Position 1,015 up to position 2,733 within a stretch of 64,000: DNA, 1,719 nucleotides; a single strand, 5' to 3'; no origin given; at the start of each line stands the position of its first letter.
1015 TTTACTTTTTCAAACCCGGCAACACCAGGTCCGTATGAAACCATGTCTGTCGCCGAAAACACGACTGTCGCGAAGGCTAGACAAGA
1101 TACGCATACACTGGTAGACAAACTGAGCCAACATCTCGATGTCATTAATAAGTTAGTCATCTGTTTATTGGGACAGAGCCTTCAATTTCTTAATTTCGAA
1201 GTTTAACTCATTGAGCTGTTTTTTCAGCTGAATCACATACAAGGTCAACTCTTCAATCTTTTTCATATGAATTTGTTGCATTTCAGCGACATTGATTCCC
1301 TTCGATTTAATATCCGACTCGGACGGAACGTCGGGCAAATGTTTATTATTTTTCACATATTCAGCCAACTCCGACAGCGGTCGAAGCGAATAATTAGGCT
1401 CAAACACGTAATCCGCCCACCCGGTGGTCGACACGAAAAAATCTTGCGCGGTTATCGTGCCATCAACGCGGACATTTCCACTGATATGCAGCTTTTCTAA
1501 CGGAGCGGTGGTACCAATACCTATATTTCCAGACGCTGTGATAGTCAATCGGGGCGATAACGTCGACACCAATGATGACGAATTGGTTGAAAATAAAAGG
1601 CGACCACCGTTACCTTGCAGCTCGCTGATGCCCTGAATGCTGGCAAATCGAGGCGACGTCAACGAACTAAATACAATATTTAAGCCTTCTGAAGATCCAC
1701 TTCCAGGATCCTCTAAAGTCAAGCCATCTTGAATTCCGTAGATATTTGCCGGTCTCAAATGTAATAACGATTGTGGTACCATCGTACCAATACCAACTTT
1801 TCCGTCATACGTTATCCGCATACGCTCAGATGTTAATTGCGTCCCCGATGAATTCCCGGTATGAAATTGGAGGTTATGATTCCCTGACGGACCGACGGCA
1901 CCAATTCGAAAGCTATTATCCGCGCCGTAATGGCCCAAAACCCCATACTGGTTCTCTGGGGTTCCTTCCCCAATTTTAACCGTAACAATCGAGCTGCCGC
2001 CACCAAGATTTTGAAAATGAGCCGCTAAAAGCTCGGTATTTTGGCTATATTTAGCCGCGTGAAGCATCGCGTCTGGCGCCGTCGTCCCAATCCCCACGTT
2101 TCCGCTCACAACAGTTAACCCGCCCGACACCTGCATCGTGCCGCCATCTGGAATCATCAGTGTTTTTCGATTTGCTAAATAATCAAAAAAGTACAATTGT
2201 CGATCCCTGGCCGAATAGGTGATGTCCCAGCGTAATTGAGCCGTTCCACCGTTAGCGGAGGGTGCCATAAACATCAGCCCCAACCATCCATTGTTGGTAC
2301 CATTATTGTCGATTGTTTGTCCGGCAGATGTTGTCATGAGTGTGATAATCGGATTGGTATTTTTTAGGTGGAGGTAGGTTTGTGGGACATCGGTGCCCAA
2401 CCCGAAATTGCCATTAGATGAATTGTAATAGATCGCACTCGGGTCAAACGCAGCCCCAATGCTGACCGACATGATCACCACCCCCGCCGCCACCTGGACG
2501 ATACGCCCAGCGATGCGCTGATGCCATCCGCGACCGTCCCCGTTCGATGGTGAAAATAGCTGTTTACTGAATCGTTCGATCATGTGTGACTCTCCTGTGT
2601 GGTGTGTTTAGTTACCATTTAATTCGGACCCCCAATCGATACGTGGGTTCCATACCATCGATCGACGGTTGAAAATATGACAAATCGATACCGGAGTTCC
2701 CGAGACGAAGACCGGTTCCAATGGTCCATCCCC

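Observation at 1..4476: Four-gene cell-surface operon: T9SS-CTD protein, PorP/SprF-like barrel, Gly-rich tail-fiber-like protein and a YD-repeat-like secreted protein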

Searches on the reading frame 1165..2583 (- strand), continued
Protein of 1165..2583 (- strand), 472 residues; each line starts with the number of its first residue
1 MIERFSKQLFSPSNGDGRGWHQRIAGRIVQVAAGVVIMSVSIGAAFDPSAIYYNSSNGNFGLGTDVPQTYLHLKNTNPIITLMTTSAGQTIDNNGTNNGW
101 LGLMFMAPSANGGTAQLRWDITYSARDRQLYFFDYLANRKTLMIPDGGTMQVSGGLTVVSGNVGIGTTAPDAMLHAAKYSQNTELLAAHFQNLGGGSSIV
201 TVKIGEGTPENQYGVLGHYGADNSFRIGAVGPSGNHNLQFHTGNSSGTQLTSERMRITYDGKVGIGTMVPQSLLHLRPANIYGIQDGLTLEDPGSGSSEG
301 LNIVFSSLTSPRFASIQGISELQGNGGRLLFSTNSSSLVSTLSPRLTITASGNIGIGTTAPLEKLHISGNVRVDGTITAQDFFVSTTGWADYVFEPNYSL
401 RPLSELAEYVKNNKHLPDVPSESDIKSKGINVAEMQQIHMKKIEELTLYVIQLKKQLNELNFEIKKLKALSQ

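Call 58: search_protein_families(library=phrogs, proteins=[window:1165-2583:-], max_evalue=0.01)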
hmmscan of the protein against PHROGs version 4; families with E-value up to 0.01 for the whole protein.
window:1165-2583:- (472 aa): 6 families
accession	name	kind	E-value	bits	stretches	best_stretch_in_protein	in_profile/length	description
phrog_18345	-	tail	1.1e-22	81.2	2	248-370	334-460/956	tail fiber protein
phrog_9942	-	tail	5.4e-18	65.4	1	193-384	577-757/1178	tail fiber protein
phrog_29288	-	unknown function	4.1e-08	32.1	1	242-361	1215-1342/1558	-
phrog_28668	-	unknown function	0.00011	23.1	0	349-382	27-63/153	-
phrog_26019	-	unknown function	0.00025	19.7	1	346-385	1189-1225/1347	-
phrog_5906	-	unknown function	0.0004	21.4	0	44-80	27-63/197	-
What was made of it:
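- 1165..2583 (-): G3: 472-aa fibre protein with a signal peptide, four beta-helix modules each ending in a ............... capping-loop motif, and a conserved C-terminal helical module. PHROG tail-fibre families match at E 1e-22 and 5e-18 (call 58).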

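Call 88: search_protein_families(library=pfam, proteins=[P0023], max_evalue=0.01)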
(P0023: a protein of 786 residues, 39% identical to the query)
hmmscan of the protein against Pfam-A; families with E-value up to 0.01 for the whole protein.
P0023 (786 aa): 1 family
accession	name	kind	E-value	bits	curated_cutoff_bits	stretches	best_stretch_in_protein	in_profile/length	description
PF13884.11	Peptidase_S74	-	8.5e-18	64.8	22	1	437-497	1-58/58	Chaperone of endosialidase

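Call 91: fold_search(model_id=the predicted structure, library=viral)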
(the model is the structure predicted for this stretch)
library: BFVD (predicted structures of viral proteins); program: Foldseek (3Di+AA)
matches with E <= 10: 860; with E <= 0.001: 225
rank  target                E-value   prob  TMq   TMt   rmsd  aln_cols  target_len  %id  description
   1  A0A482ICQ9            1.5e-13  1.00  0.22  0.19  17.5       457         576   19  Peptidase S74 domain-containing protein [Synechococcus phage S-B28]
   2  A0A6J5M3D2            2.7e-13  1.00  0.25  0.14  17.4       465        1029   19  Intramolecular chaperone auto-processing domain containing protein [uncultured Caudovirales phage]
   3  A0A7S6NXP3            4.9e-12  1.00  0.22  0.22  21.4       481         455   20  Peptidase S74 domain-containing protein (Fragment) [Bathycoccus sp. RCC716 virus 1]
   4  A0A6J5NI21            5.8e-12  1.00  0.15  0.10  17.9       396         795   19  Intramolecular chaperone auto-processing domain containing protein [uncultured Caudovirales phage]
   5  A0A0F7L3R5            6.5e-12  1.00  0.21  0.14  16.0       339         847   24  Phage tail fiber-like protein [uncultured marine virus]
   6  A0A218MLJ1            1.5e-11  1.00  0.18  0.12  16.7       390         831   21  Putative virion structural protein [uncultured virus]
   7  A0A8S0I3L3            1.5e-11  1.00  0.19  0.14  17.6       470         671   14  (no name in the UniProt tables at hand)
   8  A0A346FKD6            2.9e-11  1.00  0.16  0.08  19.5       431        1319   20  Putative tail fiber-like protein [Synechococcus virus S-PRM1]
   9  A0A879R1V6            3.7e-11  1.00  0.29  0.24  14.2       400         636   20  Tail fiber-like protein [Synechococcus phage S-SRM01]
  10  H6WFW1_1              4.1e-11  1.00  0.19  0.11  23.2       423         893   21  Virion structural protein and packaging [Cyanophage S-TIM5]
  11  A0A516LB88            4.9e-11  1.00  0.15  0.07  24.4       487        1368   18  (no name in the UniProt tables at hand)
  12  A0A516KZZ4            5.5e-11  1.00  0.26  0.20  14.9       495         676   17  (no name in the UniProt tables at hand)
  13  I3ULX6                6.2e-11  1.00  0.29  0.18  12.5       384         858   20  Uncharacterized protein [Synechococcus phage S-CBP3]
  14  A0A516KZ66            6.2e-11  1.00  0.23  0.19  16.2       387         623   24  (no name in the UniProt tables at hand)
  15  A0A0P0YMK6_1          6.2e-11  1.00  0.16  0.11  18.0       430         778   18  (no name in the UniProt tables at hand)
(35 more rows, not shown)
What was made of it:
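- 1165..2583 (-): BFVD phage tail-fibre models match at E down to 1e-13 (call 91).
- G3 resembles phage tail fibres (calls 58, 91).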

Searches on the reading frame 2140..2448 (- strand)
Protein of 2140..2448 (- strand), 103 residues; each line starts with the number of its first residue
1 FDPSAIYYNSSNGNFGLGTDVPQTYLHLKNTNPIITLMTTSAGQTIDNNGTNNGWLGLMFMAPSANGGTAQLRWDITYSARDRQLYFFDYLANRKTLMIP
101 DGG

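Call 52: find_related_loci(query=A5, collection=metagenome_contigs, flank=10000)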
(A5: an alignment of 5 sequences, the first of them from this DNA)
Query A5 (103 aa) in metagenome_contigs; peptide patterns used: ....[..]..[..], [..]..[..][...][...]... (x = any residue, [..] = any of these).
139 stretches matched a pattern; 5 encode a relative of the query (tblastn E <= 1e-3); 5 distinct loci.
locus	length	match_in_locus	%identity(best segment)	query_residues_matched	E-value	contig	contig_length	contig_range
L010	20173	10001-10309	96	1-103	3e-68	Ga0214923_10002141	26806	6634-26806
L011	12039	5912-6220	79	1-103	2e-58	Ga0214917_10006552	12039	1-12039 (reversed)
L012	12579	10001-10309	79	1-103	3e-58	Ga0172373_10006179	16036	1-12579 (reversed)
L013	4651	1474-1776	53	1-103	3e-33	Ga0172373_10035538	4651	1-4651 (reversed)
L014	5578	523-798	52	1-94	1e-31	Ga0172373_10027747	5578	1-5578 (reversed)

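Call 53: find_related_loci(query=A5, collection=genome_contigs, flank=10000)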
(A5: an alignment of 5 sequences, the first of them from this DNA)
Query A5 (103 aa) in genome_contigs; peptide patterns used: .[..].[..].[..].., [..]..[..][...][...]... (x = any residue, [..] = any of these).
87 stretches matched a pattern; 1 encode a relative of the query (tblastn E <= 1e-3); 1 distinct loci.
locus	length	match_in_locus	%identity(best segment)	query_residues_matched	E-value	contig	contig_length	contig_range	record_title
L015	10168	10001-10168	67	1-58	7e-23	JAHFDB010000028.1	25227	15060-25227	MAG: bacterium isolate nzgw235 NODE_2603_length_25228_cov_3.925041, whole genome shotgun sequence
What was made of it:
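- Tried and rejected: It gave 5 metagenome loci and 1 genome locus (calls 52, 53).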

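Call 88: search_protein_families(library=pfam, proteins=[L011:7861-9723:+, L011:9720-10211:+, L014:1838-5578:+], max_evalue=0.01)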
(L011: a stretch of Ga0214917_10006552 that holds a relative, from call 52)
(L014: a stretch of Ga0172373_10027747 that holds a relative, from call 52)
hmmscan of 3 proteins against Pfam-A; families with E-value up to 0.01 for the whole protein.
L011:7861-9723:+ (620 aa): 7 families
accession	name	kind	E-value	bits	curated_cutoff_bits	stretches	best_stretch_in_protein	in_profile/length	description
PF01674.24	Lipase_2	-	7.3e-07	29.4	20.3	1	161-206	56-101/219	Lipase (class 2)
PF02089.21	Palm_thioest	-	2.3e-06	28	26.8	1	163-226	51-119/254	Palmitoyl protein thioesterase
PF07819.20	PGAP1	-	7.7e-06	26.3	24.3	1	177-218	88-130/233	PGAP1-like alpha/beta domain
PF00561.26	Abhydrolase_1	-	0.00014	22.1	25.8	1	166-227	55-116/245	alpha/beta hydrolase fold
PF12697.13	Abhydrolase_6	-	0.00035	21.7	26.3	1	169-269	53-142/217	Alpha/beta hydrolase family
PF06028.17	DUF915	-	0.0004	20.3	22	0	31-52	9-30/255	Alpha/beta hydrolase of unknown function (DUF915)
PF02450.21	LCAT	-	0.00042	20.1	21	1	158-202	100-143/392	Lecithin:cholesterol acyltransferase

L011:9720-10211:+ (163 aa): 0 families

L014:1838-5578:+ (1247 aa): 2 families
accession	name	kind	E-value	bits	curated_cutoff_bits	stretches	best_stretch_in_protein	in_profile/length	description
PF05593.20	RHS_repeat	-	9.4e-29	99.6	22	3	669-699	8-38/38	RHS Repeat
PF20148.4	DUF6531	-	0.00025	21.8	24.1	1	63-128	5-55/74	Domain of unknown function (DUF6531)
